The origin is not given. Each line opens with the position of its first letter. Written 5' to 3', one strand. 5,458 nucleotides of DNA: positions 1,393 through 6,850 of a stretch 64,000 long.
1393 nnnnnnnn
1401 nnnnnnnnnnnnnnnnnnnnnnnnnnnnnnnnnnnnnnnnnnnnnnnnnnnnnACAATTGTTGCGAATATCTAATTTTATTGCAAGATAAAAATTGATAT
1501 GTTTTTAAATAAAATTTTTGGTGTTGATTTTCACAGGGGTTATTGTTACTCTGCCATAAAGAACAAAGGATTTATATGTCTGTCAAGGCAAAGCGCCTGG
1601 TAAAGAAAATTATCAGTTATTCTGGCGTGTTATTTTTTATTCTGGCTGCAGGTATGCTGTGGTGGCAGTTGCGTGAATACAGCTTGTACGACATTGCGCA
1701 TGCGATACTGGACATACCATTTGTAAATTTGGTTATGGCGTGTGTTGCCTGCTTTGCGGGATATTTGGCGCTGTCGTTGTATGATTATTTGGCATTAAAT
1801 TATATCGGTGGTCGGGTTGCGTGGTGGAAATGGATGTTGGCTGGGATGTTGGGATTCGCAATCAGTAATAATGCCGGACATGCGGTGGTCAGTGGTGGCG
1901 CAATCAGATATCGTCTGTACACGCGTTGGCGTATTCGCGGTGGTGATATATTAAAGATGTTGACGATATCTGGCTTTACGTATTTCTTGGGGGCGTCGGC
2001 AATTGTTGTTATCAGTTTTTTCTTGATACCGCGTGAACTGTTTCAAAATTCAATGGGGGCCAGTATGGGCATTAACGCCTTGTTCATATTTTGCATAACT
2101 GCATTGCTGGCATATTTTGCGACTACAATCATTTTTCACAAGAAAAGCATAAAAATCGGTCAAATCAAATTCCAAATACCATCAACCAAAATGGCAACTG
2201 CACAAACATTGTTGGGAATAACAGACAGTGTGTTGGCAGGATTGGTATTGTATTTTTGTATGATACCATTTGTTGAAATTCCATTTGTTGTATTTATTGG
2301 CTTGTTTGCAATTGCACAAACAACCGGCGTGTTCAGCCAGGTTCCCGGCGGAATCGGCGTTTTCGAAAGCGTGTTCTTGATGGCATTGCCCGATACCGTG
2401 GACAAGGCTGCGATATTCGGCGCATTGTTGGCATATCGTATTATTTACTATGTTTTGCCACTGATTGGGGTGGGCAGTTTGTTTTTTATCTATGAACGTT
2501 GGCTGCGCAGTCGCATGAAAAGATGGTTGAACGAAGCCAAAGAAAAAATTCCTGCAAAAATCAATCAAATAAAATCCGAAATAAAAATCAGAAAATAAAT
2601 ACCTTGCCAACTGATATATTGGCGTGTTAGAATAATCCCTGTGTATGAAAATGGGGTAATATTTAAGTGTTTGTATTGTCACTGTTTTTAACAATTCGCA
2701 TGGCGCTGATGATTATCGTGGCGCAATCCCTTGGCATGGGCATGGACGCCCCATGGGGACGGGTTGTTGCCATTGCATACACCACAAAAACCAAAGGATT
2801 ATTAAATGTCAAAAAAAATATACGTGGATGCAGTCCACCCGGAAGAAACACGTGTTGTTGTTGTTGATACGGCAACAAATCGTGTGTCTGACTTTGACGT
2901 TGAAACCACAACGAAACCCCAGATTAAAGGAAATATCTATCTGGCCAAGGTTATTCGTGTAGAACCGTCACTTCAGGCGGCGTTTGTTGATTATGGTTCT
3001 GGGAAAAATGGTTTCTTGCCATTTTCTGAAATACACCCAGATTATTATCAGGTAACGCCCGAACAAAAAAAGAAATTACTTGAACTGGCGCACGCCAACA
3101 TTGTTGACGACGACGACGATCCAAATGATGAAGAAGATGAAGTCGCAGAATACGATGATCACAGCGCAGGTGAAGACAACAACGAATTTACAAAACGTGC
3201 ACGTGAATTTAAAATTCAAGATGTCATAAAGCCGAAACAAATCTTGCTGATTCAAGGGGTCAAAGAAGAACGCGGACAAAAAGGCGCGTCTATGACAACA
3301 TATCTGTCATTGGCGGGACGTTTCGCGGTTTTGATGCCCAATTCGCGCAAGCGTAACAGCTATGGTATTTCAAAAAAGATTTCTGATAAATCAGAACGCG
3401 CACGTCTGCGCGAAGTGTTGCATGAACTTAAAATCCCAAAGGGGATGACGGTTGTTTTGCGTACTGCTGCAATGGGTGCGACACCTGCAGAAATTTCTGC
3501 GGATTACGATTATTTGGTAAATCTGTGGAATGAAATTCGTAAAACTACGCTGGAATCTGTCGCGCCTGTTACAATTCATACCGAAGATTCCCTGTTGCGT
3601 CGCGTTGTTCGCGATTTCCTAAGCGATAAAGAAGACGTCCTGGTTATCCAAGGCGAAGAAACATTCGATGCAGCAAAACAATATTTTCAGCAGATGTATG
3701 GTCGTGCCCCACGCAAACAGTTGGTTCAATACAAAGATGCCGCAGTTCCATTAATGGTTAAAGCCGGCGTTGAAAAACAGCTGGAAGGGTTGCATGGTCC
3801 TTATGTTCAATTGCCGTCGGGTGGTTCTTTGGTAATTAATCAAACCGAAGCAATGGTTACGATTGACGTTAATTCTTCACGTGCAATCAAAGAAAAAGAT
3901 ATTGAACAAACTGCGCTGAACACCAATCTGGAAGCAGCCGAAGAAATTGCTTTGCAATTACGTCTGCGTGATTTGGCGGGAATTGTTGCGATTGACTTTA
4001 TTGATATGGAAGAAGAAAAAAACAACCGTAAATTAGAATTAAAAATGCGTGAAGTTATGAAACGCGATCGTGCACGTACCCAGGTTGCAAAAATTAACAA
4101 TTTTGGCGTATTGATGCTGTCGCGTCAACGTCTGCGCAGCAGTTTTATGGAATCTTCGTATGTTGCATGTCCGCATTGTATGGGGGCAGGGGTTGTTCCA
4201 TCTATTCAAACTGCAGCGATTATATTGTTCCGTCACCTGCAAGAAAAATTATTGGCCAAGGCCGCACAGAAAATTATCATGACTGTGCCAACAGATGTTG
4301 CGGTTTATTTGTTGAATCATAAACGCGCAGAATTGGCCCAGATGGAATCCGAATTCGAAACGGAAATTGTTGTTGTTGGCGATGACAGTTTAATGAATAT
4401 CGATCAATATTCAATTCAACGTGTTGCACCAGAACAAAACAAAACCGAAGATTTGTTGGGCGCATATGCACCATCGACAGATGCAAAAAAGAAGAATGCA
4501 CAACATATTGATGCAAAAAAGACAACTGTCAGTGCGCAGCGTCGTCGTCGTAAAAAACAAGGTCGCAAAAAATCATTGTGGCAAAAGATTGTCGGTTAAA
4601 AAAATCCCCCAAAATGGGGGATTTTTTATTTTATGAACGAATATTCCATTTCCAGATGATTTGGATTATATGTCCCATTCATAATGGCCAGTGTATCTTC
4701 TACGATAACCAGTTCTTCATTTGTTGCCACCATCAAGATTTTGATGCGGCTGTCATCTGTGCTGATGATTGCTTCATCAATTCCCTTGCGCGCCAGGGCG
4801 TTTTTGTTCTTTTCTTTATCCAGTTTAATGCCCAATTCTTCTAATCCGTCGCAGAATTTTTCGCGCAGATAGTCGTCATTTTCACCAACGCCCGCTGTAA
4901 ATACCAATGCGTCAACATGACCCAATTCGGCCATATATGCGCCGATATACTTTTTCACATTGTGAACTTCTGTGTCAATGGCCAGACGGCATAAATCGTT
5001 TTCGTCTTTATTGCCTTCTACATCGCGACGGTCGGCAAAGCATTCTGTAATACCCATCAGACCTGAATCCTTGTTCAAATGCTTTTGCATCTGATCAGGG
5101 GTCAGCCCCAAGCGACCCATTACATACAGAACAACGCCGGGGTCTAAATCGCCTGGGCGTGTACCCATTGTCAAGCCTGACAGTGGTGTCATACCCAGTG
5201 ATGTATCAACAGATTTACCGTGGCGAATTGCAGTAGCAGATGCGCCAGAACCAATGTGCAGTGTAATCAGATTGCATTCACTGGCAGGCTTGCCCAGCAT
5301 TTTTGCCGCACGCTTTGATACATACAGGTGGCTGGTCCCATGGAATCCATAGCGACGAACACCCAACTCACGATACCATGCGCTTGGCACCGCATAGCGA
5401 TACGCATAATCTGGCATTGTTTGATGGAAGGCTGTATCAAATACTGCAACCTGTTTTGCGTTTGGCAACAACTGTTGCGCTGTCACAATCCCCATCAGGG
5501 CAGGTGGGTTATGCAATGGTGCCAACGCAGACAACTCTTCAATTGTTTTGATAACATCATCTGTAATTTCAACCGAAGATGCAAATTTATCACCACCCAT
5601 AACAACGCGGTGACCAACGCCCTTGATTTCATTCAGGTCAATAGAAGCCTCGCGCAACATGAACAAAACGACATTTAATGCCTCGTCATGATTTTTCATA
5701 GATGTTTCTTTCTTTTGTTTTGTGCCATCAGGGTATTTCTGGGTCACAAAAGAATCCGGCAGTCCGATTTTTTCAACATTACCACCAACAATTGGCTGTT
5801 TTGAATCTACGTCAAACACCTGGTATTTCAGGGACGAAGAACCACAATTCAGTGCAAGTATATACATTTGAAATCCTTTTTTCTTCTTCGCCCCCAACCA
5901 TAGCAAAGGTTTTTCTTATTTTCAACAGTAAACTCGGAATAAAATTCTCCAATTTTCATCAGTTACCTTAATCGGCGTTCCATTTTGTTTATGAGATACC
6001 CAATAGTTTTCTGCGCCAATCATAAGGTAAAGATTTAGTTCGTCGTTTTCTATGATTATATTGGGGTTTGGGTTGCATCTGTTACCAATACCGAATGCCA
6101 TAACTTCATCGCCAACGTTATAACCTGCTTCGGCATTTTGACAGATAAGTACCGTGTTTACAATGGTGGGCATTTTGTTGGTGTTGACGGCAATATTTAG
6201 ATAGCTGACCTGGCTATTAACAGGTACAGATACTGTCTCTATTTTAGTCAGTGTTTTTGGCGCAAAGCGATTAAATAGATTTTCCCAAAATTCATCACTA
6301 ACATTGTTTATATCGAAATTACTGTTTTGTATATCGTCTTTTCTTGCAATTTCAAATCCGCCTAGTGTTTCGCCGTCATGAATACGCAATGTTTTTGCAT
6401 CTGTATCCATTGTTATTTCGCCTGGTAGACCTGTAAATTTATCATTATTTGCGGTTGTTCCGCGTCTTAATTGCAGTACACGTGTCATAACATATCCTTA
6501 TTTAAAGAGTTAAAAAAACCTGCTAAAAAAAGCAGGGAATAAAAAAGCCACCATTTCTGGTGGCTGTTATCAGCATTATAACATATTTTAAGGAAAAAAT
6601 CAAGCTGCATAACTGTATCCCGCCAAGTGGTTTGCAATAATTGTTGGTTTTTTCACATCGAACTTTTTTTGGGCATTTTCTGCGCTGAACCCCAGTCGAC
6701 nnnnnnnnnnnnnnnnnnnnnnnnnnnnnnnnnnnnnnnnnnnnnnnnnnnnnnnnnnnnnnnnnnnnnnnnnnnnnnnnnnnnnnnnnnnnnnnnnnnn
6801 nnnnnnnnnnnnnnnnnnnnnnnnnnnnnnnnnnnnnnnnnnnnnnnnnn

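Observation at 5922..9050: Phage Mtd/tail-fibre N-terminal domain on a 188-aa stand-alone protein next to an 816-aa coiled-coil orphan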

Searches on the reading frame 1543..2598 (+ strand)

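Call 39: search_protein_families(library=pfam, proteins=[window:1543-2598:+], max_evalue=0.001)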
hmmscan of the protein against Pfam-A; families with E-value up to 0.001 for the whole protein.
window:1543-2598:+ (351 aa): 1 family
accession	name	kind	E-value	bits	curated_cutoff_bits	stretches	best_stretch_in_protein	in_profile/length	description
PF03706.18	LPG_synthase_TM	-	2.5e-13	50.6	33.4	1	32-308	5-300/302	Lysylphosphatidylglycerol synthase TM region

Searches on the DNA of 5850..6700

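Call 78: search_rna_families(source=window, start=5850, end=6700, threshold=evalue, max_evalue=1)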
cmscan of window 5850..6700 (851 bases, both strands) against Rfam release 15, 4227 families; matches with E-value up to 1: 5.
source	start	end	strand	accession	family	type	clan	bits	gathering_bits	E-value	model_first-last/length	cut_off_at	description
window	6512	6632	-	RF04315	manA-II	Cis-reg;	-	36.1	100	0.00029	1-147/147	no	manA_II ncRNA motif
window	6467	6573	-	RF02900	AaHKsRNA82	Gene; sRNA;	-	26.4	51.4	0.11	1-81/81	no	Aggregatibacter sRNA 82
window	6501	6588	+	RF02621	BSnc120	Gene; sRNA;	-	22.6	114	0.018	1-88/88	no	Brucella sRNA 120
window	6534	6652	-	RF02053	STnc430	Gene; sRNA;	-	22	47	0.67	1-162/162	no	Enterobacterial sRNA STnc430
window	6538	6622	-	RF01859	Phe_leader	Cis-reg; leader;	-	21.8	55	0.51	1-125/125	no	Phenylalanine leader peptide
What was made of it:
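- Tried and rejected: Only a sub-threshold manA-II hit at 36 bits against a gathering score of 100 (call 78).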
